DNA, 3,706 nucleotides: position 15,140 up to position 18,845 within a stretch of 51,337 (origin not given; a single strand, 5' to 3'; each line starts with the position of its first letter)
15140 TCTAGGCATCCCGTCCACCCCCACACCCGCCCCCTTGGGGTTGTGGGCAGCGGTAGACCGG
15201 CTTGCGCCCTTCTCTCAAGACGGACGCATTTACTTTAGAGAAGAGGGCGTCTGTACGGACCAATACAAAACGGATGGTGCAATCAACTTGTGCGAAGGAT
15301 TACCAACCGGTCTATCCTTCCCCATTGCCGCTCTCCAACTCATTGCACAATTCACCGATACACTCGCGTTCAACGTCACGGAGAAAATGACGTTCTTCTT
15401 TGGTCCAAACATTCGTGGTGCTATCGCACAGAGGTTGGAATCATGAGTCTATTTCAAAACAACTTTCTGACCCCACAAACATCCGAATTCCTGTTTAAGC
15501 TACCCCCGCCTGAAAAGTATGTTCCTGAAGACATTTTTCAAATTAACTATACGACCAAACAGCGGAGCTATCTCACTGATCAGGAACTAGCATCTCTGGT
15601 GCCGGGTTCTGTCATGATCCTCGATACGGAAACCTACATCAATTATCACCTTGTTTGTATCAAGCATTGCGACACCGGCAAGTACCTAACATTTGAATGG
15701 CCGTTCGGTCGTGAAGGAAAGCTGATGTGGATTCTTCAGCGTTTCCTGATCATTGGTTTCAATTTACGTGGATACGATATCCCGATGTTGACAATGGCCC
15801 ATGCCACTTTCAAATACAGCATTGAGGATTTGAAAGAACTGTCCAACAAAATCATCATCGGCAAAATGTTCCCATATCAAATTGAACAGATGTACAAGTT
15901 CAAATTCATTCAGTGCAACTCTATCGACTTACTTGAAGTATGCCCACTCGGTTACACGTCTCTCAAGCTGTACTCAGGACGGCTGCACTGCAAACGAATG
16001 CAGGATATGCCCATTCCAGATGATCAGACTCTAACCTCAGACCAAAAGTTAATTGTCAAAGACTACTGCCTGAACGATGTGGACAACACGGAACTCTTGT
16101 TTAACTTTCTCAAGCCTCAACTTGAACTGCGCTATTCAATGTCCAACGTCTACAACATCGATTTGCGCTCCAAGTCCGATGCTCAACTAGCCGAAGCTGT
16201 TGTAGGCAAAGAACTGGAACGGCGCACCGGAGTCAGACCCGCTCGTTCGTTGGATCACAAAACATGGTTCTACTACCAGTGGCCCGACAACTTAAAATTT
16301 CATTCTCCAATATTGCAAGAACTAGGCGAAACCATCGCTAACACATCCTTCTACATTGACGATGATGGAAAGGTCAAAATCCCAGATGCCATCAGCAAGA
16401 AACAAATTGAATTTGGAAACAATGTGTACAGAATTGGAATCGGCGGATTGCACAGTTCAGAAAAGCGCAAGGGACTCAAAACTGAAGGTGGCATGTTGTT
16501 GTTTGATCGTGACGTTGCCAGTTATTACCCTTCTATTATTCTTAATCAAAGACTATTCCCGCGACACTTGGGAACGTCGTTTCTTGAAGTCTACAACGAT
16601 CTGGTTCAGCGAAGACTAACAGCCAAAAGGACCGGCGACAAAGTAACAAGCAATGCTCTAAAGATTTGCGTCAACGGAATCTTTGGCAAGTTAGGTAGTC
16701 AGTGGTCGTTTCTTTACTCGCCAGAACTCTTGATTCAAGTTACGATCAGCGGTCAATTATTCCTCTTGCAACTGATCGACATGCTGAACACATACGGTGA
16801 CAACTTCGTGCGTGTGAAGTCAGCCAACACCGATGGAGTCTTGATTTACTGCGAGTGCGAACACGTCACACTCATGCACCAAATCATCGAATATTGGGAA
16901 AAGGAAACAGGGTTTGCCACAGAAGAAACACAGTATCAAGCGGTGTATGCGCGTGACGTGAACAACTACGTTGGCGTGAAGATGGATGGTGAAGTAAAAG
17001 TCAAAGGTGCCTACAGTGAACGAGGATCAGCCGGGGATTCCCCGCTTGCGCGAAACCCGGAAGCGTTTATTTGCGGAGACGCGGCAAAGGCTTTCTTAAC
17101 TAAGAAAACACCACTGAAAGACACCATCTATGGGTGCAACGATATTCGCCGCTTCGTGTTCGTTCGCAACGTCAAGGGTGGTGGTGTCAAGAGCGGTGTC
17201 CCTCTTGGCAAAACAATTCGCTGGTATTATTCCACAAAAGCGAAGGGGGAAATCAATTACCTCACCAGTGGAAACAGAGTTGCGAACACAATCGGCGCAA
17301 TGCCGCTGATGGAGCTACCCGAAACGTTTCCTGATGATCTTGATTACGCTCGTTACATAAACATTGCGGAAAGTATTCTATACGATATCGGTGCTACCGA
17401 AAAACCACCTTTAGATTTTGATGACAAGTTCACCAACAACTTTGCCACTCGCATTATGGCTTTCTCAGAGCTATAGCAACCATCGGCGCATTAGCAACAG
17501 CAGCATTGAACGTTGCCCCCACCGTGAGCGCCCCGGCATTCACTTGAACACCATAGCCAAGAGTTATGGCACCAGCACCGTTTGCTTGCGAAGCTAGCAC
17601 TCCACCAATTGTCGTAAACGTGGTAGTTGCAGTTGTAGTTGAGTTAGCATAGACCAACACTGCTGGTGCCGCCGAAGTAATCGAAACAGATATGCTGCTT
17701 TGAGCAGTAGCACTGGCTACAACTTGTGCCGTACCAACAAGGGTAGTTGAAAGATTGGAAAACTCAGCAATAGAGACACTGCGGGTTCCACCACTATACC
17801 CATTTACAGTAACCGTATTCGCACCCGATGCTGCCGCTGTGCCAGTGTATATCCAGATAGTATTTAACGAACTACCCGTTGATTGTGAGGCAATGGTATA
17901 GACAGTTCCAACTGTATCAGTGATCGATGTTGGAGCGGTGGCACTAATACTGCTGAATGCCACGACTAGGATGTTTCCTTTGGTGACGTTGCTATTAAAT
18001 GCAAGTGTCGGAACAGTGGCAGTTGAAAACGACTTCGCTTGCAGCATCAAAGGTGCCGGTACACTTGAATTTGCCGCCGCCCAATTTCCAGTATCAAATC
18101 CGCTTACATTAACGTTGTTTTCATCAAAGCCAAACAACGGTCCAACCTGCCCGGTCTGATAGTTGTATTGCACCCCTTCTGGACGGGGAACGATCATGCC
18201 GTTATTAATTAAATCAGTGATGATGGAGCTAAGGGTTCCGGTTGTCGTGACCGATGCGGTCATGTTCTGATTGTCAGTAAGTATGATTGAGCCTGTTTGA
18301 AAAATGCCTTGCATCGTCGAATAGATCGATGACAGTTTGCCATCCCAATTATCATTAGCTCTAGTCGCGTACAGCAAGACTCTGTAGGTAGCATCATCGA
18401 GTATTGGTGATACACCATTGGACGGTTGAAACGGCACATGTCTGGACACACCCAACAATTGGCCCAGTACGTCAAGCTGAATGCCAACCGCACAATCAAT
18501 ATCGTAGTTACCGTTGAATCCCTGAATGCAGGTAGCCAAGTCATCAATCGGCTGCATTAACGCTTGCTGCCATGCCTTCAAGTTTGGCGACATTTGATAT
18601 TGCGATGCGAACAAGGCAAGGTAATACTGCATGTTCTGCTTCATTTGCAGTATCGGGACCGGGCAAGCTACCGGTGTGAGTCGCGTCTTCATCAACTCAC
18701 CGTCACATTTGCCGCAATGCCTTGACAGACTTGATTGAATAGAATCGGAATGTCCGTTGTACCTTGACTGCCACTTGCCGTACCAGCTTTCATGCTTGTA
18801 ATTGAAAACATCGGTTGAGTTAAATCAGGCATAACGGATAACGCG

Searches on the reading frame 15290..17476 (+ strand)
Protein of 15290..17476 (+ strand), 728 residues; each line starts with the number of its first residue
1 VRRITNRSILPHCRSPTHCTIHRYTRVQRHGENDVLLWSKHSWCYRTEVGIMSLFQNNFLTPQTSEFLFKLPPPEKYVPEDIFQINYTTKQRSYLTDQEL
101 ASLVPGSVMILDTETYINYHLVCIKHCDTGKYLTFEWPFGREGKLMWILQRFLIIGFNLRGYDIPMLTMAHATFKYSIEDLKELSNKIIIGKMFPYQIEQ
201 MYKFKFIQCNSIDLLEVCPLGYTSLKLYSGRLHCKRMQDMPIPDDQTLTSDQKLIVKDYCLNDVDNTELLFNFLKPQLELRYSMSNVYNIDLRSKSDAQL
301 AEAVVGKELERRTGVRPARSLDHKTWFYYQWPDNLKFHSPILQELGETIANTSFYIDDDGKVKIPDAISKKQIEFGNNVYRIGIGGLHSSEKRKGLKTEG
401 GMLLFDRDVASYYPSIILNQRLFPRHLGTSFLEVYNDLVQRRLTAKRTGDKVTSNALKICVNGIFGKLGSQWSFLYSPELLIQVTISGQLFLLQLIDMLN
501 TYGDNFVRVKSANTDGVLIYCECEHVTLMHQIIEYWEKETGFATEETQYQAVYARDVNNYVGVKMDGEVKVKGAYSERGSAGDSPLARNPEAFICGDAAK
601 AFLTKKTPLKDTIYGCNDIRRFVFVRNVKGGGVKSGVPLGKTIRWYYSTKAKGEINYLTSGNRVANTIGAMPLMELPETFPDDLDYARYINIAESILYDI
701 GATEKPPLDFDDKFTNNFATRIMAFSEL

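Call 12: search_protein_families(library=phrogs, max_evalue=0.001, proteins=[window:15290-17476:+])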
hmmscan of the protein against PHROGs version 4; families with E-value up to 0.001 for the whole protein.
window:15290-17476:+ (728 aa): 5 families
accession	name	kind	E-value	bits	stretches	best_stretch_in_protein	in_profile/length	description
phrog_1252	-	DNA, RNA and nucleotide metabolism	3.5e-180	601.8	1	94-705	39-656/663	DNA polymerase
phrog_18505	-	DNA, RNA and nucleotide metabolism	3.5e-21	76.8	1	423-631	8-208/349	DNA polymerase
phrog_4210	-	DNA, RNA and nucleotide metabolism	2.2e-13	49.9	1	99-447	713-996/1304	DNA polymerase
phrog_262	-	DNA, RNA and nucleotide metabolism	6.7e-07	28.7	1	453-519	512-584/856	DNA polymerase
phrog_5116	-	unknown function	0.00078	20.3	0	30-52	4-27/56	-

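Call 16: search_dna_similar(query=window:15290-17476:+, collection=phages, mode=protein, max_rows=15)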
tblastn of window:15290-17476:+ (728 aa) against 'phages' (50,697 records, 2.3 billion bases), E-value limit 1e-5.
Records with a match: 994; places in all: 998; records where one place covers at least 80% of the query: 319.
Best place of each record, by identity: <60% 994.
By first word of the organism name: Enterococcus 127; Rheinheimera 115; Pseudomonas 98; Vibrio 90; Klebsiella 77; Escherichia 56; uncultured 41; Leuconostoc 39; Rhodobacter 30; Flavobacterium 29; and 64 more.
By host as written in the record: - 127; Rheinheimera sp. BAL341 115; Klebsiella pneumoniae 46; Enterococcus faecalis 39; Pseudomonas aeruginosa 31; Rhodobacter capsulatus YW1 30; Escherichia coli 23; Gordonia rubripertincta NRRL B-16540 15; and 277 more.
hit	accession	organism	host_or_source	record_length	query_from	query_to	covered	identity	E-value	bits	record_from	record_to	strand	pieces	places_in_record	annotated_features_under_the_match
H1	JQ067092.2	Pseudomonas phage PaMx42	Pseudomonas aeruginosa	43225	50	705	90%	44.1%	1e-171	551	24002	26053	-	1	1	putative DNA polymerase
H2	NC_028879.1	Pseudomonas phage PaMx42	Pseudomonas aeruginosa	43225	50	705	90%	44.1%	1e-171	551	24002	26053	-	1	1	DNA polymerase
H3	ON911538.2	Xanthomonas phage vB_Xar_IVIA-DoCa1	Xanthomonas arboricola pv. juglandis ...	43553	50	705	90%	44.0%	6e-171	550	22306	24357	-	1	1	putative DNA polymerase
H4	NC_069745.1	Xanthomonas phage vB_Xar_IVIA-DoCa1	Xanthomonas arboricola pv. juglandis ...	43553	50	705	90%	44.0%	6e-171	550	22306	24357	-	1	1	putative DNA polymerase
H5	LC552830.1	Pseudomonas phage vB_PaeS-Yazdi-M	Pseudomonas aeruginosa Y15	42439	50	705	90%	44.0%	9e-171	549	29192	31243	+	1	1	DNA polymerase I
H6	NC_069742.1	Pseudomonas phage vB_PaeS-Yazdi-M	Pseudomonas aeruginosa Y15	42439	50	705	90%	44.0%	9e-171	549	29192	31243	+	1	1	DNA polymerase I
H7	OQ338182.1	Pseudomonas phage HMGUpa1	Pseudomonas aeruginosa DSM 50071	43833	50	705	90%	44.0%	9e-171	549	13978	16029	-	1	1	DNA polymerase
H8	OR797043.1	Stenotrophomonas phage vB_SmaS_Bhz58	Stenotrophomonas maltophilia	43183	50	705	90%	43.8%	7e-171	550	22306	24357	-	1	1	putative DNA polymerase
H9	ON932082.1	Xanthomonas phage vB_Xar_IVIA-DoCa8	Xanthomonas arboricola pv. juglandis ...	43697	50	705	90%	43.8%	7e-171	550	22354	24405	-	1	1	putative DNA polymerase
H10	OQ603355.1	Xanthomonas phage Ep028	Xanthomonas sp. SH47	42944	50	705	90%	43.8%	8e-171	549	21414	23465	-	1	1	record has no annotation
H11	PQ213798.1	Pseudomonas phage FE013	Pseudomonas aeruginosa BWKH029 (DSM ...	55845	50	705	90%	43.8%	8e-171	549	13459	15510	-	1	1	DNA polymerase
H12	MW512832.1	Pseudomonas phage AUS260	Pseudomonas aeruginosa AUS260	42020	50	705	90%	43.8%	2e-170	548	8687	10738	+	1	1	record has no annotation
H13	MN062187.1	Xanthomonas phage Samson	Xanthomonas sp.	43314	50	705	90%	43.8%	2e-170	548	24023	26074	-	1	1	DNA polymerase I | ribosome_binding_site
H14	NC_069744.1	Xanthomonas phage Samson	Xanthomonas sp.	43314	50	705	90%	43.8%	2e-170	548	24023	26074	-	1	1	DNA polymerase I | ribosome_binding_site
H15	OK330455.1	Pseudomonas phage Kopi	Pseudomonas aeruginosa 2072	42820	50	705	90%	43.8%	3e-170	548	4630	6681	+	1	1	putative DNA polymerase | ribosome_binding_site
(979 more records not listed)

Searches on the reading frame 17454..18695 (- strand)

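Call 12: search_protein_families(library=phrogs, max_evalue=0.001, proteins=[window:17454-18695:-])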
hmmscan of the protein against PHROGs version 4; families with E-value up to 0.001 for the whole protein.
window:17454-18695:- (413 aa): 3 families
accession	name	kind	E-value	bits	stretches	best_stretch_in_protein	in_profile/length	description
phrog_587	-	head and packaging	5.8e-38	132.1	1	16-343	16-361/392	structural protein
phrog_6277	-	unknown function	6.2e-06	26.8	1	31-163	18-141/280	-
phrog_22472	-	unknown function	0.00041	20.9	1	20-86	7-74/302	-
